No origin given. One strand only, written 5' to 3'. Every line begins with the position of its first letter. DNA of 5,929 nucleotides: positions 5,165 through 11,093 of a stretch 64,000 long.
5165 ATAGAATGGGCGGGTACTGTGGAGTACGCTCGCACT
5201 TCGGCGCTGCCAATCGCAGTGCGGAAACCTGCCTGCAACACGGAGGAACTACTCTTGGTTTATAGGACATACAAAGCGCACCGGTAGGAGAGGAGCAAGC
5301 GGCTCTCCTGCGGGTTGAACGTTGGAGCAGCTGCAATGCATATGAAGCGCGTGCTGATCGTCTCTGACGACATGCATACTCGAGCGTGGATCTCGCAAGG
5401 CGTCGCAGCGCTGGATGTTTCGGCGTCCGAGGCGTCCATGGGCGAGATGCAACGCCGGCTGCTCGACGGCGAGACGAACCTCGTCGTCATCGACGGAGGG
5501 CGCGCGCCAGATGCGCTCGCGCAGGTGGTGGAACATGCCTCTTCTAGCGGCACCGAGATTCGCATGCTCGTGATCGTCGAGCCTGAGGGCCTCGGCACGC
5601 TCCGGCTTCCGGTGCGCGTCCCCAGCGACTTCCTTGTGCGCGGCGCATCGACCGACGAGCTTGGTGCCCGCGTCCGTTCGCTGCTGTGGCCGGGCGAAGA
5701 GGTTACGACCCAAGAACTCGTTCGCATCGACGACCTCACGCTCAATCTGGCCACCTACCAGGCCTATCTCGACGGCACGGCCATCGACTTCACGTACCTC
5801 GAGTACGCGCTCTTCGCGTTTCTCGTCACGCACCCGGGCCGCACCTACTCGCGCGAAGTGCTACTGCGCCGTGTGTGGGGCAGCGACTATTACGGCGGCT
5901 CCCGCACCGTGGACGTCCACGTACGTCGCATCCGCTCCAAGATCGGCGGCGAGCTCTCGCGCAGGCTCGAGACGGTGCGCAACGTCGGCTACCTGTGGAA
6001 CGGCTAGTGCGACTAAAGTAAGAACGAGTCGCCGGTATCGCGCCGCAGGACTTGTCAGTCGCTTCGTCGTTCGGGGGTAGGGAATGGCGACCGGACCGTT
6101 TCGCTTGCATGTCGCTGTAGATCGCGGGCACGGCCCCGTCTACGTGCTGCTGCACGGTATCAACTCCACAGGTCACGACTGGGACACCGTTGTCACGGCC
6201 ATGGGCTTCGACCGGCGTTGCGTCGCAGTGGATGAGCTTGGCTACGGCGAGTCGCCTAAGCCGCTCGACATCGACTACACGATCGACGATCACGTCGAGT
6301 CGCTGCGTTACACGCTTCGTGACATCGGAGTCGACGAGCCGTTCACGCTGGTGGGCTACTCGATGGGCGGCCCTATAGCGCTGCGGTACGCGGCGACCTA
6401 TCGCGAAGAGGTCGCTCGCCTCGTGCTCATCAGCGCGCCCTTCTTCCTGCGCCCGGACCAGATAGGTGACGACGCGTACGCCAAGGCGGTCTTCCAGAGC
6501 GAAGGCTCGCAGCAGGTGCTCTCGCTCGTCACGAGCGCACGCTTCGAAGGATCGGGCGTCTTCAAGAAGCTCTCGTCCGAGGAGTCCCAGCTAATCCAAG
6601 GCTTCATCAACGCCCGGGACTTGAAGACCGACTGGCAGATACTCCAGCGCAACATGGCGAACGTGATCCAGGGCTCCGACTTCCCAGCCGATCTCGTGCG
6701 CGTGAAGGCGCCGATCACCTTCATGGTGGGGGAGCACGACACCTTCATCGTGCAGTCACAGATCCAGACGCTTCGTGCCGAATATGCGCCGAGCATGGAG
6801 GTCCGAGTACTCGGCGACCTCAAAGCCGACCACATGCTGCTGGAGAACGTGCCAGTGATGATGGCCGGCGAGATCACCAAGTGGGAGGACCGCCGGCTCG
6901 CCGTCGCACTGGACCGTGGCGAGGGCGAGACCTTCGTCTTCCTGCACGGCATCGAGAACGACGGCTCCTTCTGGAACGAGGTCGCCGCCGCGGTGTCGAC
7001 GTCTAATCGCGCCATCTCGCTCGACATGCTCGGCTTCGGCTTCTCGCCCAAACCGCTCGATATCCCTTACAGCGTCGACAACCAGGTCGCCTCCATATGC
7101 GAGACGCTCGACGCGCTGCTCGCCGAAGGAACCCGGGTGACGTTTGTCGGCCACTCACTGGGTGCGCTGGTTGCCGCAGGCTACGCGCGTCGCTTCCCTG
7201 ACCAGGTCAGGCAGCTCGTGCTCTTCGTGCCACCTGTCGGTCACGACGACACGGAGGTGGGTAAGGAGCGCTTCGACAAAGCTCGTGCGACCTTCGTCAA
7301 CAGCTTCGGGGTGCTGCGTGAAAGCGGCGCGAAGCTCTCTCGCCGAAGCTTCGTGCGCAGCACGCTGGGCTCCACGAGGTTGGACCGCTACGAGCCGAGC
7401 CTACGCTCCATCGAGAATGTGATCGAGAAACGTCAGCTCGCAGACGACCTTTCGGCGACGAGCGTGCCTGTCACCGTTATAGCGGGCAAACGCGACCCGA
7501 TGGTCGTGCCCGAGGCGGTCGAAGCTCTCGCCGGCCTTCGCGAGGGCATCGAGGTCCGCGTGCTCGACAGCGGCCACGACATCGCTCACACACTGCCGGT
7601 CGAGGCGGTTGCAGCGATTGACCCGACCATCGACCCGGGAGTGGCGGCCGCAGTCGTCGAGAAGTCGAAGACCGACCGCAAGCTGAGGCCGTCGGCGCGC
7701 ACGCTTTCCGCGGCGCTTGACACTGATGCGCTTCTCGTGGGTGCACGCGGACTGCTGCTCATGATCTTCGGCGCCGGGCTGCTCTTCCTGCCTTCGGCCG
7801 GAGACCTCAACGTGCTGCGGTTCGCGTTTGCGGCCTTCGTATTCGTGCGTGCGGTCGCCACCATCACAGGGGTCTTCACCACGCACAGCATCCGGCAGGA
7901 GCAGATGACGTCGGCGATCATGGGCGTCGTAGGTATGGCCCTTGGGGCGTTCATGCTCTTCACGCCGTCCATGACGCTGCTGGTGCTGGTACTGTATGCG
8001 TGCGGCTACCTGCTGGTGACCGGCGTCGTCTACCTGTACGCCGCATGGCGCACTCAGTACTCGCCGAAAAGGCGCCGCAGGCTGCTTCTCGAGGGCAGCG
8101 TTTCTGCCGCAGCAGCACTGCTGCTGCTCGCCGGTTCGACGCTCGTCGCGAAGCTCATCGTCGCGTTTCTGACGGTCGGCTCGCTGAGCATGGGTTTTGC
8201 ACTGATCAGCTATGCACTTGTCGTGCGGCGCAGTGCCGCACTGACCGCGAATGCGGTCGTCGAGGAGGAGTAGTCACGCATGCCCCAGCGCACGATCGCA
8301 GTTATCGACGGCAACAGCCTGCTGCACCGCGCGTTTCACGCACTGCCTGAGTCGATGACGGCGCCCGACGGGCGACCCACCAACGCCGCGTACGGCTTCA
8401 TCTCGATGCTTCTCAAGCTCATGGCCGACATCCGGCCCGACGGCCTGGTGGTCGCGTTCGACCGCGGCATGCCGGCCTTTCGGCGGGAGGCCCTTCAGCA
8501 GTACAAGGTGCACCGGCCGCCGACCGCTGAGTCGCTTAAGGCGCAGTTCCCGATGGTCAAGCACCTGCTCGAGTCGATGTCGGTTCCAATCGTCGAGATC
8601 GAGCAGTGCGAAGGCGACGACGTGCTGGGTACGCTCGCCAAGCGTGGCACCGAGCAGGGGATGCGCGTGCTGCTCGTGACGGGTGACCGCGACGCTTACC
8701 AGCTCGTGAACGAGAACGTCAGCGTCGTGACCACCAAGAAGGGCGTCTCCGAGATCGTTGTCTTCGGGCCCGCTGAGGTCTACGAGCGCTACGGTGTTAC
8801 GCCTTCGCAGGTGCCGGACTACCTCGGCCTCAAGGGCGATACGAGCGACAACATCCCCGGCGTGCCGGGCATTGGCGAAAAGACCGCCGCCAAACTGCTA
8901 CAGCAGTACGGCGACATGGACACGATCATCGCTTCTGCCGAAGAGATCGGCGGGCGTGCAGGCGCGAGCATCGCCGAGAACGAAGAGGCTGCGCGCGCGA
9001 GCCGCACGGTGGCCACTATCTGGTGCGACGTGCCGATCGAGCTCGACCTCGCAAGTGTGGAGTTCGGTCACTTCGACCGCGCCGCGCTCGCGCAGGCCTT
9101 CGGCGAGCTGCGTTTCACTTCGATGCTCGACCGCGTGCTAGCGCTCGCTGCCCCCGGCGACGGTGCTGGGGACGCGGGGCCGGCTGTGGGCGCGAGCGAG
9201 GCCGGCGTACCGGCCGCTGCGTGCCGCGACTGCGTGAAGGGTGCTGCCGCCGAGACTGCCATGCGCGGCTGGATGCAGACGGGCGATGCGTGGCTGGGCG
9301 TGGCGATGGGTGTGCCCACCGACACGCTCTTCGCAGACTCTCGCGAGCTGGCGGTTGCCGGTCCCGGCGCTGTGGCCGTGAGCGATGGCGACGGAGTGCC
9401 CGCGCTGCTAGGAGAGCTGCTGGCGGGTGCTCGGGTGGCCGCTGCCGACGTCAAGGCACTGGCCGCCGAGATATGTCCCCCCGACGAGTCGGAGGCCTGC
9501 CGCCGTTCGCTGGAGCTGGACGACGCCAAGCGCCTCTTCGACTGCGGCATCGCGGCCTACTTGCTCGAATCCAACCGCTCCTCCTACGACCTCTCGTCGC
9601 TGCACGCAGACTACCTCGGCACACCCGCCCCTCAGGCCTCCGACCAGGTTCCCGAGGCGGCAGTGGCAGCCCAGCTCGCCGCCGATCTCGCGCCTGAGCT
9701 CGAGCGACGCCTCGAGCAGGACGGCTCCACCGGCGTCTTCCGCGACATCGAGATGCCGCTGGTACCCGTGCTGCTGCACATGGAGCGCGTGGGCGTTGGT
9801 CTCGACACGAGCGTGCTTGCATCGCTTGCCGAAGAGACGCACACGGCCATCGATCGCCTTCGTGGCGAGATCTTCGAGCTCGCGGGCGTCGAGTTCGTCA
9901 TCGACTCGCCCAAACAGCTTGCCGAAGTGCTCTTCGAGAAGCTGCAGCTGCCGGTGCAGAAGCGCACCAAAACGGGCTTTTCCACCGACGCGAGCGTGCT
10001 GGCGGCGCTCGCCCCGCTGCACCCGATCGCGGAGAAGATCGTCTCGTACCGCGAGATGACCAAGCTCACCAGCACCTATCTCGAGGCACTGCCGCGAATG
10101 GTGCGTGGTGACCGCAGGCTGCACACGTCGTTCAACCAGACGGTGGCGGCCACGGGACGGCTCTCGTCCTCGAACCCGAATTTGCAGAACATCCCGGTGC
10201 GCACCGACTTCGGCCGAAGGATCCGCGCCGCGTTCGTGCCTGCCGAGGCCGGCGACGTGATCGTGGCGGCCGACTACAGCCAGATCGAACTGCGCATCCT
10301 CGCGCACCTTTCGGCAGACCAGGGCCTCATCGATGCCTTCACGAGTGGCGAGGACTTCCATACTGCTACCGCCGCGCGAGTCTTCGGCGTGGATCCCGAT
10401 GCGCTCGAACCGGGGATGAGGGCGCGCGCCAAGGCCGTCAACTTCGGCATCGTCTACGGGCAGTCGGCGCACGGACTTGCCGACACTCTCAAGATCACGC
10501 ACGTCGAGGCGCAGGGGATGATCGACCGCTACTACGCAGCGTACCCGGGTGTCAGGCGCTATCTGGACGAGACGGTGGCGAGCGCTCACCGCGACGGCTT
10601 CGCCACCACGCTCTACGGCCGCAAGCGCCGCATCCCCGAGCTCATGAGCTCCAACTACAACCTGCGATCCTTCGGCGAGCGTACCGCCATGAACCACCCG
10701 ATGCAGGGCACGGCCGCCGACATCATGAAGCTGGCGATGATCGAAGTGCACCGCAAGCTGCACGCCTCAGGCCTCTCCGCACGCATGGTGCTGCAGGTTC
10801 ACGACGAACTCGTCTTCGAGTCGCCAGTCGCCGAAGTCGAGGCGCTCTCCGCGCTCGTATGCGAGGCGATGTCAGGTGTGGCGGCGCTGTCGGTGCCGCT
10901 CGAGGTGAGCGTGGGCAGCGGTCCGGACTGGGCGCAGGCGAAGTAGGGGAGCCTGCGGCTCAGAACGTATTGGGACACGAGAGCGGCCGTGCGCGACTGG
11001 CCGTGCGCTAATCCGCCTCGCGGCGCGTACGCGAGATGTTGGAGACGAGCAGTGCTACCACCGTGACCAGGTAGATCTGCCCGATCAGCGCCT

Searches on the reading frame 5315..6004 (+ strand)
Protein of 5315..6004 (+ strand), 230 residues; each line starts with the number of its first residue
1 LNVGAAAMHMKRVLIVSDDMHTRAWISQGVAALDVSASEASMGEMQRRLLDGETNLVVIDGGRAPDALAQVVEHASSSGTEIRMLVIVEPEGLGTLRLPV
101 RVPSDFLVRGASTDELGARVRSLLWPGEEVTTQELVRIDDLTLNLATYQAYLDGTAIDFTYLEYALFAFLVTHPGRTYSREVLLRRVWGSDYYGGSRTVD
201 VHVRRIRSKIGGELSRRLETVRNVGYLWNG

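Call 14: search_protein_families(library=pfam, proteins=[window:5315-6004:+], max_evalue=0.001)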
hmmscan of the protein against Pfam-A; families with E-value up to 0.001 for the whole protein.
window:5315-6004:+ (230 aa): 1 family
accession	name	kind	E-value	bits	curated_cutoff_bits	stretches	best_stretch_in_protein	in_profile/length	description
PF00486.34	Trans_reg_C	-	8e-22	77.6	26.2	1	154-227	1-76/77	Transcriptional regulatory protein, C terminal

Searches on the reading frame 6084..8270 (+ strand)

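Call 14: search_protein_families(library=pfam, proteins=[window:6084-8270:+], max_evalue=0.001)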
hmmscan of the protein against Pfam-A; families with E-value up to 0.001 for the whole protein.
window:6084-8270:+ (729 aa): 17 families
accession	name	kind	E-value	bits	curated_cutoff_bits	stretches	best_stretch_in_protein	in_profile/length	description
PF00561.26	Abhydrolase_1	-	5.2e-47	161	25.8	2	21-253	4-241/245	alpha/beta hydrolase fold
PF12697.13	Abhydrolase_6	-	5.4e-31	109.4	26.3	2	284-511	1-216/217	Alpha/beta hydrolase family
PF12146.15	Hydrolase_4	-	5.8e-26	91.7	27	2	283-482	6-213/239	Serine aminopeptidase, S33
PF00975.26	Thioesterase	-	3.4e-12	47.5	26.4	2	67-119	48-105/226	Thioesterase domain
PF02089.21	Palm_thioest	-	2e-09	37.9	26.8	1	284-384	2-109/254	Palmitoyl protein thioesterase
PF03729.18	DUF308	-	1.1e-08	35.6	25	1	612-682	1-72/73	Short repeat of unknown function (DUF308)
PF20408.4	Abhydrolase_11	-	9.9e-08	32.4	27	0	453-499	120-166/193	Alpha/beta hydrolase domain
PF10230.15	LIDHydrolase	-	1.2e-07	32.2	27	1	325-385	55-120/262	Lipid-droplet associated hydrolase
PF06821.19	Ser_hydrolase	-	1.6e-06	28.6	22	0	347-387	52-94/172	Serine hydrolase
PF00756.26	Esterase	-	6.6e-06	26.5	22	0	87-120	117-150/251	Putative esterase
PF05057.20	DUF676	-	9.3e-06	25.7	20.3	0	284-365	8-93/217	Putative serine esterase (DUF676)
PF01738.24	DLH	-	1e-05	25.7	21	0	206-233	141-168/217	Dienelactone hydrolase family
PF07859.19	Abhydrolase_3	-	1.5e-05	25.3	25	0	342-401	60-127/210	alpha/beta hydrolase fold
PF07819.20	PGAP1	-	3.8e-05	24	24.3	0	336-385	77-129/233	PGAP1-like alpha/beta domain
PF03959.19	FSH1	-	0.00022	21.4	21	0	343-505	94-202/211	Serine hydrolase (FSH1)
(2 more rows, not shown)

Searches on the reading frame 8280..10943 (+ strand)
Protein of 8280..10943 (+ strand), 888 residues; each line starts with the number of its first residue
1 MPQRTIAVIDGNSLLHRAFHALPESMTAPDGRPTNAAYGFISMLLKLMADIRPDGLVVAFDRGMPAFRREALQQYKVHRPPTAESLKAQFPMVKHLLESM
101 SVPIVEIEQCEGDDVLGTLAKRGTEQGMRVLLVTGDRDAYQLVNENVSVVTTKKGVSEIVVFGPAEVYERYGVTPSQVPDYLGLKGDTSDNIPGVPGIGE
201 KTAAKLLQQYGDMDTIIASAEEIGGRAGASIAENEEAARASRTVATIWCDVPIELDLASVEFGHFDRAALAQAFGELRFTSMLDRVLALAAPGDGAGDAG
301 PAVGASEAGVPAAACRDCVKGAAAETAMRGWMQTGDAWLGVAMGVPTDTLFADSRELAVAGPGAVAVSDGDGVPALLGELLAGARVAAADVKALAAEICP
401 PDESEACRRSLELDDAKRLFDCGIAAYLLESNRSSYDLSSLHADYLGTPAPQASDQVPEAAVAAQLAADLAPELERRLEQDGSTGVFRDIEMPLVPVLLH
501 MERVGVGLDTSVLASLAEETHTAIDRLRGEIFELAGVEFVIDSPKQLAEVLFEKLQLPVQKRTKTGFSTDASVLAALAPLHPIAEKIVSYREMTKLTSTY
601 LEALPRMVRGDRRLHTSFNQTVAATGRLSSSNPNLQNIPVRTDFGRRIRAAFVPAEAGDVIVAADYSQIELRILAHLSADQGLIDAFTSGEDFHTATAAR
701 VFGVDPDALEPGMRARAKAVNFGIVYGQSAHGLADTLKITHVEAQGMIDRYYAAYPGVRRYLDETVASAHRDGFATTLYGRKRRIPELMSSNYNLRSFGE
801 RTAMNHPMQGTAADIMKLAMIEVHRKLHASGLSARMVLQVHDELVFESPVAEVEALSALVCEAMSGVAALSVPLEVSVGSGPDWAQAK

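Call 14: search_protein_families(library=pfam, proteins=[window:8280-10943:+], max_evalue=0.001)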
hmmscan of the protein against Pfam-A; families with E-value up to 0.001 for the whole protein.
window:8280-10943:+ (888 aa): 3 families
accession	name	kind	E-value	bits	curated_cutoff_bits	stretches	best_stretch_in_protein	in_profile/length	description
PF00476.26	DNA_pol_A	-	1.9e-153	511.4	34.3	1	512-885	3-380/381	DNA polymerase family A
PF02739.22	5_3_exonuc_N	-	4.4e-54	183.1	34.3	1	6-172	2-164/164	5'-3' exonuclease, N-terminal resolvase-like domain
PF01367.25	5_3_exonuc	-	3.2e-31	108.1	40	1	173-267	1-96/97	5'-3' exonuclease, C-terminal SAM fold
